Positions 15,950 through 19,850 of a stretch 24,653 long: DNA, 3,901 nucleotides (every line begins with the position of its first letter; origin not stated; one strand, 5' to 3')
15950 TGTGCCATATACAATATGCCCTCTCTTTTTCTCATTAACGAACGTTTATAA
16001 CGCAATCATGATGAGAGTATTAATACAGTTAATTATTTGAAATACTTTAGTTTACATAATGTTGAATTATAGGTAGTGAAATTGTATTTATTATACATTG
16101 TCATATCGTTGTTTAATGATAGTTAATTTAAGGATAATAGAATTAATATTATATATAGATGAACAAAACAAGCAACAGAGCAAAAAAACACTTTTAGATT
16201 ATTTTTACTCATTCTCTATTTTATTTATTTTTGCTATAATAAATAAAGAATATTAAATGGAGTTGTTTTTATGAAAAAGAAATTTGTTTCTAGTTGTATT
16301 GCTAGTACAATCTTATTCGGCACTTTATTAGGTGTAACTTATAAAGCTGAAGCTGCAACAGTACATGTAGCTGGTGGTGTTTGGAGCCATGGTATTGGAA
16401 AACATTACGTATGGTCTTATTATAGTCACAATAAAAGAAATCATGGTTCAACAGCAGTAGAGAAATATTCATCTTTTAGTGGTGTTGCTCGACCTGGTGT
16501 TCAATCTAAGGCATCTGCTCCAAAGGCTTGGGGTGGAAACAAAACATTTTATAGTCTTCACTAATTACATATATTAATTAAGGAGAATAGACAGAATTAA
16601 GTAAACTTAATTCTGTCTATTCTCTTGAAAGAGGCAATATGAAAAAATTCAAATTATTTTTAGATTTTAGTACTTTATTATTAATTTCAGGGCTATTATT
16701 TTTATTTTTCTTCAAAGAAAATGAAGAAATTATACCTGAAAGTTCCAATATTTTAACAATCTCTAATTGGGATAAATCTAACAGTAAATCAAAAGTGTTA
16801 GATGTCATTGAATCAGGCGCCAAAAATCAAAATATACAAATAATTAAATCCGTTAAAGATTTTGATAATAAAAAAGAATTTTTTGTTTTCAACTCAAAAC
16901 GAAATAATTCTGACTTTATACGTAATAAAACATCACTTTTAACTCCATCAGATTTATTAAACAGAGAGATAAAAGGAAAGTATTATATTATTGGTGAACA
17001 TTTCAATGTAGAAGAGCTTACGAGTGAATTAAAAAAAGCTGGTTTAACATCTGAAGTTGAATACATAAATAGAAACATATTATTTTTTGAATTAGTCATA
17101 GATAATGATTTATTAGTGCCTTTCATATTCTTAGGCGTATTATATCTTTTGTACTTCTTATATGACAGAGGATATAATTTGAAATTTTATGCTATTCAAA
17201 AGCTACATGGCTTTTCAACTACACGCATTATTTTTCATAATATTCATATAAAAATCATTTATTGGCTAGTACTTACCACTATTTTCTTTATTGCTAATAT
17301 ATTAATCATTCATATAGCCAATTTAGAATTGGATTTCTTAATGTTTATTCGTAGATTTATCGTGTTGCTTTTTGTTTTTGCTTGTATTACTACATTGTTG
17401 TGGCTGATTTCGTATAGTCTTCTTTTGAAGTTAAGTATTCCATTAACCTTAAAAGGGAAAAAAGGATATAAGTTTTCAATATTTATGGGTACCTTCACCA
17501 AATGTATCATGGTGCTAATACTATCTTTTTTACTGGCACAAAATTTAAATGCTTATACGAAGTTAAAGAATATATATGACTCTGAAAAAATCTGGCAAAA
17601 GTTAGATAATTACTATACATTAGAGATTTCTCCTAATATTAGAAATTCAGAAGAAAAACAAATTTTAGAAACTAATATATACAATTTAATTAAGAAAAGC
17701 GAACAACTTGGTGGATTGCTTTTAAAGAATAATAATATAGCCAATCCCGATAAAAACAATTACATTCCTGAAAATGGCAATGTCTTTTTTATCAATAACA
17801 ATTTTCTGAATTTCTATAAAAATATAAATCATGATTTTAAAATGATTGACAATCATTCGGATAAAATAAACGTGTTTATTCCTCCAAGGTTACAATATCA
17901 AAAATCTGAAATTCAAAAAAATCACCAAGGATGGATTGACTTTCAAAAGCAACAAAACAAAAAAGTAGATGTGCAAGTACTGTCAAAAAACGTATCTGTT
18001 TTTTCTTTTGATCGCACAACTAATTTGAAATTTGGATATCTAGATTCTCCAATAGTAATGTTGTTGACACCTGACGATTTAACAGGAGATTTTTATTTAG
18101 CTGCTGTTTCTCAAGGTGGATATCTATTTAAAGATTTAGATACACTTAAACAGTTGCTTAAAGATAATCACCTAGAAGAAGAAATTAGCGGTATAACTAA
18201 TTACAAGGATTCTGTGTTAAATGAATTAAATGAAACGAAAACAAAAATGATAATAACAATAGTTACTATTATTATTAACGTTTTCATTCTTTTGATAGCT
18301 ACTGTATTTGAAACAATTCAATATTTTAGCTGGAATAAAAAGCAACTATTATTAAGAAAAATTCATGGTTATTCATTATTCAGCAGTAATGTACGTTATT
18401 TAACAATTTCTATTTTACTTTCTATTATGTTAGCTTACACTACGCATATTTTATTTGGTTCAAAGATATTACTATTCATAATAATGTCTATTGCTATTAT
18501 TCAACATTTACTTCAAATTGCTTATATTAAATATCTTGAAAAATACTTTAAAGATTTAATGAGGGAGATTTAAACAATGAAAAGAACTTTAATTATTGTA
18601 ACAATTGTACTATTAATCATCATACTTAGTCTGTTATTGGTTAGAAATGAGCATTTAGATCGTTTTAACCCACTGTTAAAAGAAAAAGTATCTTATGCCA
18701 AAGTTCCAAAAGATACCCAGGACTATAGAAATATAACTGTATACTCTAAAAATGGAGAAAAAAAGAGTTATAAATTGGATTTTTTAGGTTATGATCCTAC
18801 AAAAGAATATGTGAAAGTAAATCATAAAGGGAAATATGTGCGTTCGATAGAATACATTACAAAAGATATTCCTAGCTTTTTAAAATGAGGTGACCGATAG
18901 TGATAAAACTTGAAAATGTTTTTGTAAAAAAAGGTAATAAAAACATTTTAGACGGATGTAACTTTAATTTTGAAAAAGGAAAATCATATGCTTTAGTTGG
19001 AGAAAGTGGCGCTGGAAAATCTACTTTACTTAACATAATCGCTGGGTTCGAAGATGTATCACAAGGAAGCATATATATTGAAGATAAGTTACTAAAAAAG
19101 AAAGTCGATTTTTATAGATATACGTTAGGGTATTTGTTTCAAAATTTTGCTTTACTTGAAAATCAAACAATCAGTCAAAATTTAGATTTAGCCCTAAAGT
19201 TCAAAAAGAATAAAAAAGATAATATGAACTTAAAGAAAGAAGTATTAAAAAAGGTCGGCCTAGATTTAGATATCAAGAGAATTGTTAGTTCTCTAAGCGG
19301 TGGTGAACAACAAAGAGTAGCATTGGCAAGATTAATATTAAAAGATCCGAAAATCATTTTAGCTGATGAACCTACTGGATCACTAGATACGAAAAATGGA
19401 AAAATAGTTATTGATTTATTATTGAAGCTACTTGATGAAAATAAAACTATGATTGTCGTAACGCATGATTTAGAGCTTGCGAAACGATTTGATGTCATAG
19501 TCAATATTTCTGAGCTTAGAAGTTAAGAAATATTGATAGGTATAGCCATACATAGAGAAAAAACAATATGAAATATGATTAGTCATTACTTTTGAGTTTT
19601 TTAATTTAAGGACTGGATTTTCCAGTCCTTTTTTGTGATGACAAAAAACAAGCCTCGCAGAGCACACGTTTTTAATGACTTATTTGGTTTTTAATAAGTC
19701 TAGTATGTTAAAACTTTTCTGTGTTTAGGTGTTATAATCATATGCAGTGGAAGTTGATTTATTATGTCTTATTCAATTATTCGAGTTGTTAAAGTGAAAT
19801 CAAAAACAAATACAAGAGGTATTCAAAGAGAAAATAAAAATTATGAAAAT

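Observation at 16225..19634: Complete lactococcin-972-family bacteriocin locus on a staphylococcal resistance plasmid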

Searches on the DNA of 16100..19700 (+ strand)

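Call 5: search_dna_similar(query=window:16100-19700:+, collection=plasmids, mode=near, max_rows=30)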
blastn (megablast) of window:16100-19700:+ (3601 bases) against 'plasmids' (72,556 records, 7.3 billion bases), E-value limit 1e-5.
Records with a match: 364; places in all: 414; records where one place covers at least 80% of the query: 325.
Best place of each record, by identity: >=99% 283; 95-99% 63; 90-95% 18.
By first word of the organism name: Staphylococcus 364.
By predicted mobility (MOB-suite, as given by PLSDB): mobilizable 335; non-mobilizable 29.
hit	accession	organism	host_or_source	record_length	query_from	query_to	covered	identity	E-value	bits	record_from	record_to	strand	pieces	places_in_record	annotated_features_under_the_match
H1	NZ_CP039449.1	Staphylococcus aureus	Homo sapiens,blood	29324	1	3601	100%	100.0%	0e+0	6645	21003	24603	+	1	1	bacteriocin-associated integral membrane family protein | ABC transporter ATP-binding protein | YxeA family protein | lactococcin 972 family bacteriocin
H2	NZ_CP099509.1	Staphylococcus aureus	Homo sapiens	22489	1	3601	100%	100.0%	0e+0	6645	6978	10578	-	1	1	bacteriocin-associated integral membrane family protein | ABC transporter ATP-binding protein | YxeA family protein | lactococcin 972 family bacteriocin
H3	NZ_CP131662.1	Staphylococcus aureus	-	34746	1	3601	100%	100.0%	0e+0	6645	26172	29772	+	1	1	bacteriocin-associated integral membrane family protein | ABC transporter ATP-binding protein | YxeA family protein | lactococcin 972 family bacteriocin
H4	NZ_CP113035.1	Staphylococcus aureus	environmental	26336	1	3601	100%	99.9%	0e+0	6639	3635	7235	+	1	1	bacteriocin-associated integral membrane family protein | ABC transporter ATP-binding protein | YxeA family protein | lactococcin 972 family bacteriocin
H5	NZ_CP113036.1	Staphylococcus aureus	environmental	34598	1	3601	100%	99.9%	0e+0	6639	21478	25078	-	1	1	bacteriocin-associated integral membrane family protein | ABC transporter ATP-binding protein | YxeA family protein | lactococcin 972 family bacteriocin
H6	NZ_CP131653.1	Staphylococcus aureus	-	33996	1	3601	100%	99.9%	0e+0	6639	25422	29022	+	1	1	bacteriocin-associated integral membrane family protein | ABC transporter ATP-binding protein | YxeA family protein | lactococcin 972 family bacteriocin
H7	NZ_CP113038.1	Staphylococcus aureus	environmental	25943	1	3601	100%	99.9%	0e+0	6634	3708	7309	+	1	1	bacteriocin-associated integral membrane family protein | ABC transporter ATP-binding protein | YxeA family protein | lactococcin 972 family bacteriocin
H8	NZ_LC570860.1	Staphylococcus aureus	-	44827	1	3601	100%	99.9%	0e+0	6628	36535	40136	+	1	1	bacteriocin-associated integral membrane family protein | ABC transporter ATP-binding protein | YxeA family protein | lactococcin 972 family bacteriocin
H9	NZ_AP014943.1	Staphylococcus aureus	-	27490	1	3601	100%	99.9%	0e+0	6623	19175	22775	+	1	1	bacteriocin-associated integral membrane family protein | ABC transporter ATP-binding protein | YxeA family protein | lactococcin 972 family bacteriocin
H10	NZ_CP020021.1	Staphylococcus aureus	Homo sapiens,cell culture,pleural fluid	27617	1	3601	100%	99.9%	0e+0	6623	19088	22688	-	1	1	bacteriocin-associated integral membrane family protein | ABC transporter ATP-binding protein | YxeA family protein | lactococcin 972 family bacteriocin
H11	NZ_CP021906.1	Staphylococcus aureus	Homo sapiens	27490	1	3601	100%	99.8%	0e+0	6617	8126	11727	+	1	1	bacteriocin-associated integral membrane family protein | ABC transporter ATP-binding protein | YxeA family protein | lactococcin 972 family bacteriocin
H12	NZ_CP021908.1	Staphylococcus aureus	Homo sapiens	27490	1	3601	100%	99.8%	0e+0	6617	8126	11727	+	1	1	bacteriocin-associated integral membrane family protein | ABC transporter ATP-binding protein | YxeA family protein | lactococcin 972 family bacteriocin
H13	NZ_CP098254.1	Staphylococcus aureus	-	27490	1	3601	100%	99.8%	0e+0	6617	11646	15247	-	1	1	bacteriocin-associated integral membrane family protein | ABC transporter ATP-binding protein | YxeA family protein | lactococcin 972 family bacteriocin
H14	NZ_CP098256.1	Staphylococcus aureus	-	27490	1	3601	100%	99.8%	0e+0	6617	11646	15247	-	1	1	bacteriocin-associated integral membrane family protein | ABC transporter ATP-binding protein | YxeA family protein | lactococcin 972 family bacteriocin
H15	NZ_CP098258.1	Staphylococcus aureus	-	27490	1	3601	100%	99.8%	0e+0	6617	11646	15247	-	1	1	bacteriocin-associated integral membrane family protein | ABC transporter ATP-binding protein | YxeA family protein | lactococcin 972 family bacteriocin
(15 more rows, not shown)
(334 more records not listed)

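Call 21: get_annotated_region(hit=H1, flank=6000)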
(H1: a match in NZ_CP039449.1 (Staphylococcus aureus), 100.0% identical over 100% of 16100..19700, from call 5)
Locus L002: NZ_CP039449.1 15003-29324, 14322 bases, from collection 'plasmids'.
description: Staphylococcus aureus strain VGC1 plasmid pVGC1_1, complete sequence
organism: Staphylococcus aureus (NCBI taxid 1280)
taxonomy: Bacteria; Bacillota; Bacilli; Bacillales; Staphylococcaceae; Staphylococcus; Staphylococcus aureus
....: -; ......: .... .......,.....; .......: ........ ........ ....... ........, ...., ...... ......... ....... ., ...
typing (MOB-suite, as given by PLSDB): mobilizable; replicon rep_cluster_1017,rep_cluster_1733,rep_cluster_2214; relaxase MOBV
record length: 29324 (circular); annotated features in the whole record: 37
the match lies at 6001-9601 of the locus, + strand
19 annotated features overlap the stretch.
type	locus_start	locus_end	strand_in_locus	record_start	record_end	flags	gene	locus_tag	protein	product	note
predicted_resistance_gene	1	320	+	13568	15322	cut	blaR1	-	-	beta-lactam sensor/signal transducer BlaR1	predicted by amrfinderplus; class BETA-LACTAM; identity 96.92%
predicted_resistance_gene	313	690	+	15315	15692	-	blaI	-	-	penicillinase repressor BlaI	predicted by amrfinderplus; class BETA-LACTAM; identity 99.21%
CDS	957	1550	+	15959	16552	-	-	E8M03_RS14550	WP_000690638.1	recombinase family protein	GO:0006310 - DNA recombination [Evidence IEA]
CDS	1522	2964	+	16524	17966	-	-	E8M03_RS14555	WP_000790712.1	Mu transposase C-terminal domain-containing protein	-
CDS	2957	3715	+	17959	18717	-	-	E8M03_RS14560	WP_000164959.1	recombinase family protein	GO:0006310 - DNA recombination [Evidence IEA]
predicted_resistance_gene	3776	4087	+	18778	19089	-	arsR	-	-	As(III)-sensing metalloregulatory transcriptional repressor ArsR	predicted by amrfinderplus; class ARSENIC; identity 99.04%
predicted_resistance_gene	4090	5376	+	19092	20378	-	arsB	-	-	arsenite efflux transporter membrane subunit ArsB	predicted by amrfinderplus; class ARSENIC; identity 99.77%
CDS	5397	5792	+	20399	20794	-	-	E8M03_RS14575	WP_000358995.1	thioredoxin-dependent arsenate reductase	-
predicted_resistance_gene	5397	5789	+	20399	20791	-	arsC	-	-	thioredoxin-dependent arsenate reductase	predicted by amrfinderplus; class ARSENIC; identity 100.0%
CDS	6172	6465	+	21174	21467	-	-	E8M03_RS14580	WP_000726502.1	lactococcin 972 family bacteriocin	-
CDS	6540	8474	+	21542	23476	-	-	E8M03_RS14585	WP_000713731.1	bacteriocin-associated integral membrane family protein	-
CDS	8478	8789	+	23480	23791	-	-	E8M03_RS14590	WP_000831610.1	YxeA family protein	-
CDS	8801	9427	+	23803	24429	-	-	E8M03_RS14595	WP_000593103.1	ABC transporter ATP-binding protein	-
CDS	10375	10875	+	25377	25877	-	-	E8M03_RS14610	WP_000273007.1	hypothetical protein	-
CDS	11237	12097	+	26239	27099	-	-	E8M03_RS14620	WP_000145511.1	replication initiation protein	-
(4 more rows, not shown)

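Call 49: search_dna_similar(query=window:16480-16720:+, collection=plasmids, mode=distant, max_rows=40, rows=spread)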
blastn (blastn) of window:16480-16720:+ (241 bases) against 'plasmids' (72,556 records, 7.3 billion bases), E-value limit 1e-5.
Records with a match: 345; places in all: 708; records where one place covers at least 80% of the query: 345.
Best place of each record, by identity: >=99% 329; 95-99% 15; 90-95% 1.
By first word of the organism name: Staphylococcus 345.
By predicted mobility (MOB-suite, as given by PLSDB): mobilizable 323; non-mobilizable 22.
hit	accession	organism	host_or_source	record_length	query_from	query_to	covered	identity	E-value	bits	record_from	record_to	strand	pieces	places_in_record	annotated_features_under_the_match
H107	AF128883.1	Staphylococcus aureus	-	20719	1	241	100%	100.0%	9e-120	435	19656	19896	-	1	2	none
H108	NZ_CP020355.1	Staphylococcus aureus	blood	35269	1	241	100%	100.0%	9e-120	435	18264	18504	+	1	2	lactococcin 972 family bacteriocin | bacteriocin-associated integral membrane family protein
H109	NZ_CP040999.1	Staphylococcus aureus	NIST Mixed Microbial RM strain,ATCC ...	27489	1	241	100%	100.0%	9e-120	435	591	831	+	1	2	lactococcin 972 family bacteriocin | bacteriocin-associated integral membrane family protein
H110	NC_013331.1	Staphylococcus aureus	-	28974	1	241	100%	100.0%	9e-120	435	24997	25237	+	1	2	lactococcin 972 family bacteriocin | bacteriocin-associated integral membrane family protein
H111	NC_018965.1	Staphylococcus aureus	-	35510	1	241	100%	100.0%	9e-120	435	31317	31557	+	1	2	lactococcin 972 family bacteriocin | bacteriocin-associated integral membrane family protein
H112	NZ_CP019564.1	Staphylococcus aureus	Homo sapiens,skin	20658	1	241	100%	100.0%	9e-120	435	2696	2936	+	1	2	lactococcin 972 family bacteriocin | bacteriocin-associated integral membrane family protein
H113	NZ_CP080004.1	Staphylococcus aureus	cattle or sheep,pure culture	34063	1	241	100%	100.0%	9e-120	435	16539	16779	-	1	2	lactococcin 972 family bacteriocin | bacteriocin-associated integral membrane family protein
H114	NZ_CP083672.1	Staphylococcus aureus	Homo sapiens,blood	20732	1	241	100%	100.0%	9e-120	435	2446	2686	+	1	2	lactococcin 972 family bacteriocin | bacteriocin-associated integral membrane family protein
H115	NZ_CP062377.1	Staphylococcus aureus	Homo sapiens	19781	1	241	100%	100.0%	9e-120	435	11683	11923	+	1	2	lactococcin 972 family bacteriocin | bacteriocin-associated integral membrane family protein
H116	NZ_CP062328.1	Staphylococcus aureus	Homo sapiens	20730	1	241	100%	100.0%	9e-120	435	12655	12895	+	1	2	lactococcin 972 family bacteriocin | bacteriocin-associated integral membrane family protein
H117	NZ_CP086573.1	Staphylococcus argenteus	Homo sapiens,Chromosome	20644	1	241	100%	100.0%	9e-120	435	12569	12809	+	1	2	lactococcin 972 family bacteriocin | bacteriocin-associated integral membrane family protein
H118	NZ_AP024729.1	Staphylococcus aureus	-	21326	1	241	100%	100.0%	9e-120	435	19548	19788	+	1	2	lactococcin 972 family bacteriocin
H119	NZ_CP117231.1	Staphylococcus aureus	whole organism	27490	1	241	100%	100.0%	9e-120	435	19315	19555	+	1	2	lactococcin 972 family bacteriocin | bacteriocin-associated integral membrane family protein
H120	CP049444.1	Staphylococcus aureus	Homo sapiens,blood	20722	1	241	100%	100.0%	9e-120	435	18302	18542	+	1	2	lactococcin 972 family bacteriocin | bacteriocin-associated integral membrane family protein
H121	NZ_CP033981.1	Staphylococcus aureus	Homo sapiens,blood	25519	1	241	100%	100.0%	9e-120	435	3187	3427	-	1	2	lactococcin 972 family bacteriocin | bacteriocin-associated integral membrane family protein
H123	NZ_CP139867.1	Staphylococcus aureus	Homo sapiens,Blood cultures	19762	1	241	100%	100.0%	9e-120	435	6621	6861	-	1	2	lactococcin 972 family bacteriocin | hypothetical protein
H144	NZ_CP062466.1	Staphylococcus aureus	Homo sapiens,eye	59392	1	241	100%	99.2%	7e-115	419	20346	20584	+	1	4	lactococcin 972 family bacteriocin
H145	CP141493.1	Staphylococcus aureus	Homo sapiens,clinical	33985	1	241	100%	98.3%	1e-111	408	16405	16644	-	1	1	hypothetical protein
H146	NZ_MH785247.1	Staphylococcus aureus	Farmed turkey,whole organism,deep ...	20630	1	241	100%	90.5%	4e-93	348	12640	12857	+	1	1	lactococcin 972 family bacteriocin | bacteriocin-associated integral membrane family protein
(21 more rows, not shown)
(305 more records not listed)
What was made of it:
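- The sequence is at least 99% identical in 329 of 345 plasmids (call 49).
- Tried and rejected: The S. aureus plasmid copies are almost invariant (call 49).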

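Call 50: get_annotated_region(hit=H146, flank=200)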
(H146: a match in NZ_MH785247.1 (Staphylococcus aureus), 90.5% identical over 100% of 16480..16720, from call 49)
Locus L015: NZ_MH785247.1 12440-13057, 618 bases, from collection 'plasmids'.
description: Staphylococcus aureus strain tu2 plasmid pMW2, complete sequence
organism: Staphylococcus aureus (NCBI taxid 1280)
taxonomy: Bacteria; Bacillota; Bacilli; Bacillales; Staphylococcaceae; Staphylococcus; Staphylococcus aureus
host: -; source: Farmed turkey,whole organism,deep wounds and lesions; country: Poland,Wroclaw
typing (MOB-suite, as given by PLSDB): mobilizable; replicon rep_cluster_1733,rep_cluster_2214; relaxase MOBV
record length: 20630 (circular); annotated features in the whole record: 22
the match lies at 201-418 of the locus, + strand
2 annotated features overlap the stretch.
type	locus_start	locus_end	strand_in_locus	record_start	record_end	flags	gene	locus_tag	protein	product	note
CDS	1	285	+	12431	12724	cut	-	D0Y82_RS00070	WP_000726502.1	lactococcin 972 family bacteriocin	-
CDS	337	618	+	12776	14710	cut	-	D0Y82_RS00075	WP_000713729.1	bacteriocin-associated integral membrane family protein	-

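Call 51: get_annotated_region(hit=H145, flank=200)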
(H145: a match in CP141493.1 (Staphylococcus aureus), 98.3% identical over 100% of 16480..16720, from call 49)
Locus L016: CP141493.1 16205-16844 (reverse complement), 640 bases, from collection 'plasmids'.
description: Staphylococcus aureus strain Sau22 plasmid unnamed2, complete sequence
organism: Staphylococcus aureus (NCBI taxid 1280)
taxonomy: Bacteria; Bacillota; Bacilli; Bacillales; Staphylococcaceae; Staphylococcus; Staphylococcus aureus
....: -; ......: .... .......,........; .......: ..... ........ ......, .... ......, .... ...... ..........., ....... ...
typing (MOB-suite, as given by PLSDB): mobilizable; replicon rep_cluster_1118,rep_cluster_1118,rep_cluster_1733,rep_cluster_2214; relaxase MOBV
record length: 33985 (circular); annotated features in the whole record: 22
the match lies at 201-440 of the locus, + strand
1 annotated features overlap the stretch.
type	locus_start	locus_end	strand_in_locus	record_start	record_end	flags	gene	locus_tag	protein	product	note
CDS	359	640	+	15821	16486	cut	-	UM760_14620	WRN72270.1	hypothetical protein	-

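Call 52: get_annotated_region(hit=H144, flank=200)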
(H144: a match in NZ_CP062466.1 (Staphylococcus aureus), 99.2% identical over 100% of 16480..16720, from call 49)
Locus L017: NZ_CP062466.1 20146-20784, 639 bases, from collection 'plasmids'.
description: Staphylococcus aureus strain MRSA - AMRF 6 plasmid pSaa6159, complete sequence
organism: Staphylococcus aureus (NCBI taxid 1280)
taxonomy: Bacteria; Bacillota; Bacilli; Bacillales; Staphylococcaceae; Staphylococcus; Staphylococcus aureus
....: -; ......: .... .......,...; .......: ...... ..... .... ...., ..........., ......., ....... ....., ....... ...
typing (MOB-suite, as given by PLSDB): mobilizable; replicon rep_cluster_1733,rep_cluster_2214; relaxase MOBV
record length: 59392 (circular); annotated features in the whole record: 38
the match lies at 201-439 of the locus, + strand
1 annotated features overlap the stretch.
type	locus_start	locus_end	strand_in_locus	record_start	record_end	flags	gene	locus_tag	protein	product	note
CDS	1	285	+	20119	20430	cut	-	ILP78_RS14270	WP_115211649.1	lactococcin 972 family bacteriocin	-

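Call 94: get_annotated_region(hit=H118, flank=3600)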
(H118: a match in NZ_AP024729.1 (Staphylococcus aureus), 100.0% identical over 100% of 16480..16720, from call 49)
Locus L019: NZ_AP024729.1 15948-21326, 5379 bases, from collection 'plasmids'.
description: Staphylococcus aureus strain 59553 plasmid p59553-1, complete sequence
organism: Staphylococcus aureus (NCBI taxid 1280)
taxonomy: Bacteria; Bacillota; Bacilli; Bacillales; Staphylococcaceae; Staphylococcus; Staphylococcus aureus
host: -; source: -; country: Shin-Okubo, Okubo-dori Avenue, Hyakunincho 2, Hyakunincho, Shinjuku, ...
typing (MOB-suite, as given by PLSDB): mobilizable; replicon rep_cluster_1733,rep_cluster_2214; relaxase MOBV
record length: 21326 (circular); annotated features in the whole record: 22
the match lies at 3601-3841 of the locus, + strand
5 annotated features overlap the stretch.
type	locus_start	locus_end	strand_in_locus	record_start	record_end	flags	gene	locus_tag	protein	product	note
predicted_resistance_gene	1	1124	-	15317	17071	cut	blaR1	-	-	beta-lactam sensor/signal transducer BlaR1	predicted by amrfinderplus; class BETA-LACTAM; identity 95.56%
predicted_resistance_gene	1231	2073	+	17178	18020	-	blaZ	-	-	penicillin-hydrolyzing class A beta-lactamase BlaZ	predicted by amrfinderplus; class BETA-LACTAM; identity 100.0%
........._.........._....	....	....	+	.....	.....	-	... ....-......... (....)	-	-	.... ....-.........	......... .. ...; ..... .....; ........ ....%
CDS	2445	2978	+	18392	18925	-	-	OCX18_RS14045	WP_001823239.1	recombinase family protein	GO:0006310 - DNA recombination [Evidence IEA]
CDS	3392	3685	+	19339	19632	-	-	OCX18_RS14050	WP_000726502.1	lactococcin 972 family bacteriocin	-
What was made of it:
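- Tried and rejected: One case was simply a gene crossing the record origin (call 94).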

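Call 95: get_annotated_region(hit=H123, flank=3600)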
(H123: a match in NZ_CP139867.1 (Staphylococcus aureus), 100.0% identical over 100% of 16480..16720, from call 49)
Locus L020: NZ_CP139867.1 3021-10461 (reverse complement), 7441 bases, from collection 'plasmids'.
description: Staphylococcus aureus strain GP11 plasmid unnamed, complete sequence
organism: Staphylococcus aureus (NCBI taxid 1280)
taxonomy: Bacteria; Bacillota; Bacilli; Bacillales; Staphylococcaceae; Staphylococcus; Staphylococcus aureus
host: -; source: Homo sapiens,Blood cultures; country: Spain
typing (MOB-suite, as given by PLSDB): mobilizable; replicon rep_cluster_1733,rep_cluster_2214; relaxase MOBV
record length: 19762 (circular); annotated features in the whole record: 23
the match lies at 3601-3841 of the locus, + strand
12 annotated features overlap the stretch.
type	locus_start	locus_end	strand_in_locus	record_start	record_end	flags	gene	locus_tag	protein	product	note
predicted_resistance_gene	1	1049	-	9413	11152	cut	blaR1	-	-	beta-lactam sensor/signal transducer BlaR1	predicted by amrfinderplus; class BETA-LACTAM; identity 95.0%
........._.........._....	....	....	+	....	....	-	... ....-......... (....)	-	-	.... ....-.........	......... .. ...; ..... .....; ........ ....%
predicted_resistance_gene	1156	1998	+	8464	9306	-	blaZ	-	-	penicillin-hydrolyzing class A beta-lactamase BlaZ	predicted by amrfinderplus; class BETA-LACTAM; identity 100.0%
CDS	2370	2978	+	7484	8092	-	-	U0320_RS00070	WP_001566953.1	recombinase family protein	GO:0006310 - DNA recombination [Evidence IEA]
CDS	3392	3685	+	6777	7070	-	-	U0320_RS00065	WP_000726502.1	lactococcin 972 family bacteriocin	-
CDS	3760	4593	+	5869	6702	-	-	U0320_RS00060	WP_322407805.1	hypothetical protein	-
CDS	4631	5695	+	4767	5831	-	-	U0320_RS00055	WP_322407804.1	DUF1430 domain-containing protein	-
CDS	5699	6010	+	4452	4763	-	-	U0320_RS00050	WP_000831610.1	YxeA family protein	-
CDS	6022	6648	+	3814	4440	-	-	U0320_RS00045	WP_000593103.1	ABC transporter ATP-binding protein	-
CDS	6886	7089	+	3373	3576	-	-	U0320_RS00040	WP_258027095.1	plasmid recombination protein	GO:0006310 - DNA recombination [Evidence IEA]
CDS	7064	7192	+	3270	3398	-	-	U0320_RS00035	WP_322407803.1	plasmid recombination protein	GO:0006310 - DNA recombination [Evidence IEA]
CDS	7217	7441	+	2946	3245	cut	-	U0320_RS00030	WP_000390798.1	plasmid recombination protein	GO:0006310 - DNA recombination [Evidence IEA]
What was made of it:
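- One has a split permease gene beside an intact bacteriocin gene (call 95).
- Tried and rejected: One was a genuinely split gene (call 95).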
